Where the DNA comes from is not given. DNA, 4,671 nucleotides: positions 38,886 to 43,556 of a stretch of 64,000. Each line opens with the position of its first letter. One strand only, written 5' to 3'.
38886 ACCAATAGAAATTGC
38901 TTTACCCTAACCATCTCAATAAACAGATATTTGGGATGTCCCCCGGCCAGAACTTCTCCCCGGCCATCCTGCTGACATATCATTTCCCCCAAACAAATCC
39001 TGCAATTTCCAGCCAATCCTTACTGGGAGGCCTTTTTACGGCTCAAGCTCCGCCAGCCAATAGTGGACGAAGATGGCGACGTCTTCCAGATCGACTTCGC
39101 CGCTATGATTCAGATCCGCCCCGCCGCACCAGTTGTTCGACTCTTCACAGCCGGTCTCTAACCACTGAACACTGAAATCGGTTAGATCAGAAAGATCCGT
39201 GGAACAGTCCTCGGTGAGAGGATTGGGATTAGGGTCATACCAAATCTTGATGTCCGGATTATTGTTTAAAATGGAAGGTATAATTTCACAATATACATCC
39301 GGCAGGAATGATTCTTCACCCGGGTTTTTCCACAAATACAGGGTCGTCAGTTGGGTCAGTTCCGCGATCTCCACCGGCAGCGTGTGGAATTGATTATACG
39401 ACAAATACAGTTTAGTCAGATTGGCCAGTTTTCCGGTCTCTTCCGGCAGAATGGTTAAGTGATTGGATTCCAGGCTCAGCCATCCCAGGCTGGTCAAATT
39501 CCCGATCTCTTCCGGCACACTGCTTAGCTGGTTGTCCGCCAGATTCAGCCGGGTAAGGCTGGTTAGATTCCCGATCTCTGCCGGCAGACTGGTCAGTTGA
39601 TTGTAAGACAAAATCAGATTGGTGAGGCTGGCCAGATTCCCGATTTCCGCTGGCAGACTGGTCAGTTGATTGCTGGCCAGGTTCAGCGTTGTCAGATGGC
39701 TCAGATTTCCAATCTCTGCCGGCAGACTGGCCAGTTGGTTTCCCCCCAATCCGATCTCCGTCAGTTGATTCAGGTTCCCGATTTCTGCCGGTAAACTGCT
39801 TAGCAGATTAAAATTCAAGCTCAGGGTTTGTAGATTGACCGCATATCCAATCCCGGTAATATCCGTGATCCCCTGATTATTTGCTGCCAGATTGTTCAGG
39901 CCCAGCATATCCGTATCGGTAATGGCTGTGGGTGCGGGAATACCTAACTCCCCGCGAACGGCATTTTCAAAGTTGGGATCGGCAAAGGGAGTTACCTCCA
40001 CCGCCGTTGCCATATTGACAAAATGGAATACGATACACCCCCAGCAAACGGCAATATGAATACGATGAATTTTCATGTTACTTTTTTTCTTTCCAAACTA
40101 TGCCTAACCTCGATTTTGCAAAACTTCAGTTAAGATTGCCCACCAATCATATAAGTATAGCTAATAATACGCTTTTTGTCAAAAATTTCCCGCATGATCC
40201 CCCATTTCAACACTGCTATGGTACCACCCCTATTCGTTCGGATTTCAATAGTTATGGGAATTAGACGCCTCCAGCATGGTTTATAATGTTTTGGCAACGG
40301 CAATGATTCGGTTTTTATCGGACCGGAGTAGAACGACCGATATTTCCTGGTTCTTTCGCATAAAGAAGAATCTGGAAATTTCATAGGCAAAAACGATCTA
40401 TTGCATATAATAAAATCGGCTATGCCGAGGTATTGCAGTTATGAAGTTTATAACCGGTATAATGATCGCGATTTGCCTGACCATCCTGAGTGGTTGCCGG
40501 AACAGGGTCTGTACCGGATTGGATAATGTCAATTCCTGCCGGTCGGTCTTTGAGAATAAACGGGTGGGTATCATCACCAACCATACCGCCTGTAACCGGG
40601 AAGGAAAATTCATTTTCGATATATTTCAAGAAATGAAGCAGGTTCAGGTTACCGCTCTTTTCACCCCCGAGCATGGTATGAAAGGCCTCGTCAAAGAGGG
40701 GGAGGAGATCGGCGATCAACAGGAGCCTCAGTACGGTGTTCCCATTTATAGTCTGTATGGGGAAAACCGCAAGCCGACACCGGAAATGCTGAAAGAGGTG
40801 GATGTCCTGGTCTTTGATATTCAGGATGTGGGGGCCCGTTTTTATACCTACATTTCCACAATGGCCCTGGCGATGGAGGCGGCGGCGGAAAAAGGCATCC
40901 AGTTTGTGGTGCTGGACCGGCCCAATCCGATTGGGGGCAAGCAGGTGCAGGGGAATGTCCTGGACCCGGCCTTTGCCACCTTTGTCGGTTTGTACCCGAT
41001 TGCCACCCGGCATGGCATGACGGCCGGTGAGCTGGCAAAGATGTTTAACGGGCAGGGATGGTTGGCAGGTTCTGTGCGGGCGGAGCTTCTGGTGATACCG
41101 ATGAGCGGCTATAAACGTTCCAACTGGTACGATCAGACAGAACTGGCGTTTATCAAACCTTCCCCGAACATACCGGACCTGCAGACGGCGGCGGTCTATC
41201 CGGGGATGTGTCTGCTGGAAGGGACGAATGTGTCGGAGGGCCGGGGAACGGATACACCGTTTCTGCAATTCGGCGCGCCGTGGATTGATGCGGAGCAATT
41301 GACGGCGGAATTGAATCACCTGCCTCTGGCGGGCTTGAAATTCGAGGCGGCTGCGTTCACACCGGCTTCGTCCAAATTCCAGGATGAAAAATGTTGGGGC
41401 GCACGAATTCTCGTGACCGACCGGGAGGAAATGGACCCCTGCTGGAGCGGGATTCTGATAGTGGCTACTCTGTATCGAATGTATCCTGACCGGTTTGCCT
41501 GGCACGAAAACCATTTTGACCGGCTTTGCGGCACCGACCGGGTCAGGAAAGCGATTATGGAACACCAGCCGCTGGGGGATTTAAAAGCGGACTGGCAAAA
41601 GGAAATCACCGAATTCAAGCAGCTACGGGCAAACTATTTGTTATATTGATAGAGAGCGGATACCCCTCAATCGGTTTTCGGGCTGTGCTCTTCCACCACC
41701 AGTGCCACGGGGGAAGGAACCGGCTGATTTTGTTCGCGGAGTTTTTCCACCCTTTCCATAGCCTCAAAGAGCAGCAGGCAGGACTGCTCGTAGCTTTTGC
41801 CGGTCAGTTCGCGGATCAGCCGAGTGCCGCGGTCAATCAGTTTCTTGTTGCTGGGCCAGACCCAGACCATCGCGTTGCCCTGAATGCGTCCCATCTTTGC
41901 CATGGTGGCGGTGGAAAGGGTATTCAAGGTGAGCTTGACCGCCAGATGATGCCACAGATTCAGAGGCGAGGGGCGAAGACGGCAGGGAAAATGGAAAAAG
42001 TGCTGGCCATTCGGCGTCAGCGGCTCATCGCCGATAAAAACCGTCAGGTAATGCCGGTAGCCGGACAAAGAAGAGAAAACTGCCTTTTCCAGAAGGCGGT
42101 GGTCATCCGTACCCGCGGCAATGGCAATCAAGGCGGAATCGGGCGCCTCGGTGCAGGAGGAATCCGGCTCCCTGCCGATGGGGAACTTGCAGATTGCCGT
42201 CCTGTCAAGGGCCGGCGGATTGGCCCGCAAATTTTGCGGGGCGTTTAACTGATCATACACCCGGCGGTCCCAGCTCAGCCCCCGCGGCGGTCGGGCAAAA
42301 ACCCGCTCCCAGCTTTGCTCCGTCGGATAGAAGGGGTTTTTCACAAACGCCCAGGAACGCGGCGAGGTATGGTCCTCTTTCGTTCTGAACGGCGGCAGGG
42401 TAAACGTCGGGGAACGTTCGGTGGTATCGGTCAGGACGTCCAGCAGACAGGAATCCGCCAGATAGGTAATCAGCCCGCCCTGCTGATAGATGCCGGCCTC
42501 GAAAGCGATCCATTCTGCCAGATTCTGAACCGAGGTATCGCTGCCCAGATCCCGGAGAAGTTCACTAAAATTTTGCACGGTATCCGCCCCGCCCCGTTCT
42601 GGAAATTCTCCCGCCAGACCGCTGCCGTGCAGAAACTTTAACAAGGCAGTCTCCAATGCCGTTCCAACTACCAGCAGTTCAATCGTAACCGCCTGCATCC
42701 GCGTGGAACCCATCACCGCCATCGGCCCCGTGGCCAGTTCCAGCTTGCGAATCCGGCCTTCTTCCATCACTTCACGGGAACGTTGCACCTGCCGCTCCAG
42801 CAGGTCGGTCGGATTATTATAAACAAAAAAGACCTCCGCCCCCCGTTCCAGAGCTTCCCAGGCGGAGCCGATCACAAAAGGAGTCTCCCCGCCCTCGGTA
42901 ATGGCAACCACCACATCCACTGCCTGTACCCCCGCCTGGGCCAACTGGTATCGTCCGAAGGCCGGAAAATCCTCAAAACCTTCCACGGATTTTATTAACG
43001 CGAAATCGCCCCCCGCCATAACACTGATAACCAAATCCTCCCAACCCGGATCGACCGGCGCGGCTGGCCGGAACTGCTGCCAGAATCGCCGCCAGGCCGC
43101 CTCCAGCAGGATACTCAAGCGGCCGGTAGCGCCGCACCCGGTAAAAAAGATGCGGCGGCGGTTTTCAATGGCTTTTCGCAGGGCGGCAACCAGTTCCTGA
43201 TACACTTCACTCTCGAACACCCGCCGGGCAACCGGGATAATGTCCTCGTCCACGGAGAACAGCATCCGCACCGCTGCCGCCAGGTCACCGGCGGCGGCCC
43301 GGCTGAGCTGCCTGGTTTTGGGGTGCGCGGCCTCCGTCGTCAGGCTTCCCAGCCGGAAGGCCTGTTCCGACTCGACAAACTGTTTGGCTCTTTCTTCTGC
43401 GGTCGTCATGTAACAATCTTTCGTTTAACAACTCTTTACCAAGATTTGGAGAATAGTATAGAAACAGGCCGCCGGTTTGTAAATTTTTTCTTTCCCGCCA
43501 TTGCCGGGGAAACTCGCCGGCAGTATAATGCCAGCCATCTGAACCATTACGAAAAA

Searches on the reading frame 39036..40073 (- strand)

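Call 60: search_protein_families(library=ncbifam, proteins=[window:39036-40073:-], max_evalue=0.001)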
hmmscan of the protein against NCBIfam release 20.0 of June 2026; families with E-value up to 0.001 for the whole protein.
window:39036-40073:- (345 aa): 11 families
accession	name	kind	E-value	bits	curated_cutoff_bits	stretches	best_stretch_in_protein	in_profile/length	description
NF041400.1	XopAE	equivalog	1.2e-30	106.9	600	1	85-247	2-168/478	type III secretion system effector XopAE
NF041381.1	XopAC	subfamily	6.7e-30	104.2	450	2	129-252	70-195/451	XopAC/AvrAC family type III secretion system effector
NF047464.1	FibnectbindLIC11051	equivalog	1.3e-24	86.6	1000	1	61-251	470-661/685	LIC_11051 family fibronectin-binding protein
NF041351.1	XopL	equivalog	3.6e-21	75.4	500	2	78-193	152-270/497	type III secretion system leucine-rich repeat domain-containing effector XopL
NF033188.1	internalin_H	exception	1.7e-15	56.7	1050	1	21-229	40-242/548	InlH/InlC2 family class 1 internalin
NF033189.1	internalin_A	exception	1.3e-13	50.2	1600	1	58-247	229-411/799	class 1 internalin InlA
NF033190.2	inl_like_NEAT_1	exception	2.4e-12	46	1275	1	49-251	211-405/754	NEAT domain-containing leucine-rich repeat protein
NF011897.0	PRK15370.1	equivalog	5.2e-11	41.1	1113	1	78-236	261-407/755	SPI-1 type III secretion system effector E3 ubiquitin transferase SlrP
NF011917.0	PRK15387.1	equivalog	1.9e-10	39.4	1243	1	67-242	211-367/788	type III secretion system effector E3 ubiquitin transferase SspH2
NF033186.1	internalin_K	exception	1.4e-07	30.4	1100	1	30-162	45-178/604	class 1 internalin InlK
NF033187.0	internalin_J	exception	2.2e-07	29.5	1700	1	30-140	66-172/846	class 1 internalin InlJ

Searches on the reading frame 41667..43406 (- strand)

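Call 60: search_protein_families(library=ncbifam, proteins=[window:41667-43406:-], max_evalue=0.001)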
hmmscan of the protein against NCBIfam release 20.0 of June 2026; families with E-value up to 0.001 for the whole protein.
window:41667-43406:- (579 aa): 4 families
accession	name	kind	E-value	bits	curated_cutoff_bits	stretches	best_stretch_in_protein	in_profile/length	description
NF003915.0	PRK05441.1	subfamily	1.1e-44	152.7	168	2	20-248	4-206/300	N-acetylmuramic acid 6-phosphate etherase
TIGR00274.1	TIGR00274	equivalog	3.6e-36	124.7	302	2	22-248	1-201/291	N-acetylmuramic acid 6-phosphate etherase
NF009222.0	PRK12570.1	subfamily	6.6e-33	113.9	255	2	17-248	8-213/307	N-acetylmuramic acid 6-phosphate etherase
TIGR03127.2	RuMP_HxlB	equivalog_domain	0.00076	19.4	160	0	159-208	69-118/178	6-phospho-3-hexuloisomerase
